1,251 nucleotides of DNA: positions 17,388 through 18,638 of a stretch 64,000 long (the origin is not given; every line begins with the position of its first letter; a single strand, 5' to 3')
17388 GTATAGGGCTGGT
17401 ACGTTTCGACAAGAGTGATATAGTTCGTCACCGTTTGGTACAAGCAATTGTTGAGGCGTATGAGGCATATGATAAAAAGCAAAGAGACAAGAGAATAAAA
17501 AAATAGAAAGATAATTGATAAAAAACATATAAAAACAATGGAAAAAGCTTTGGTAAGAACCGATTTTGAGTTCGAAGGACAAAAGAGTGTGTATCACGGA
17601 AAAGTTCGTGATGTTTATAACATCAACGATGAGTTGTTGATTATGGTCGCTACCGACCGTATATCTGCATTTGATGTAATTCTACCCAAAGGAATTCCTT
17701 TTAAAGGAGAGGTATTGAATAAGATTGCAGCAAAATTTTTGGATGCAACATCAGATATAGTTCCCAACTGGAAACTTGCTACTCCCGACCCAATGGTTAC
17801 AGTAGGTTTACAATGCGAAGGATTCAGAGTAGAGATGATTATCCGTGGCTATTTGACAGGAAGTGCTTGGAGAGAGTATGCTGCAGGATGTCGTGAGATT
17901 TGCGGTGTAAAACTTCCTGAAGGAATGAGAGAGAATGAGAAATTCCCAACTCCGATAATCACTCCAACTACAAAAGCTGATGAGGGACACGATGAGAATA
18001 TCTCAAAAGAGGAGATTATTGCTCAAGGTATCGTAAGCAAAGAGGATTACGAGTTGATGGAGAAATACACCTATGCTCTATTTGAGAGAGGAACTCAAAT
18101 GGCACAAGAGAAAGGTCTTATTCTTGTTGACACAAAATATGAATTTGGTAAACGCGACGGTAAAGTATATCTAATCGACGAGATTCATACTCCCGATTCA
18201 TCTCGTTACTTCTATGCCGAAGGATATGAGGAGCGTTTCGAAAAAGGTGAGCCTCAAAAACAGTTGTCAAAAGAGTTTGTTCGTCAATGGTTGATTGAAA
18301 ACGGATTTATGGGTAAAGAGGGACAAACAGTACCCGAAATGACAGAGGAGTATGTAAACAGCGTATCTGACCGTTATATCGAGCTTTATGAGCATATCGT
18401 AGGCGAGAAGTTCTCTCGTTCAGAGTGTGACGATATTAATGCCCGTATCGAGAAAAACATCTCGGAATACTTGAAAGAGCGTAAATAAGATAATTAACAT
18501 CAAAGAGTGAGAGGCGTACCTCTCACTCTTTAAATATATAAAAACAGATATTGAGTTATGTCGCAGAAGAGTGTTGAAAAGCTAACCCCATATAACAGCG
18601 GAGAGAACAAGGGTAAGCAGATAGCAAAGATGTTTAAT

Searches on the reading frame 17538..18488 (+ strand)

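Call 72: search_protein_families(library=pfam, proteins=[window:17538-18488:+], max_evalue=0.0001)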
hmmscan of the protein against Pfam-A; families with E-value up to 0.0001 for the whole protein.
window:17538-18488:+ (316 aa): 1 family
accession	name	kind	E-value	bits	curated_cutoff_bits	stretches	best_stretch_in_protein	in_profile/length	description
PF01259.24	SAICAR_synt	-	2.4e-73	247.2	20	1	18-255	2-222/233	SAICAR synthetase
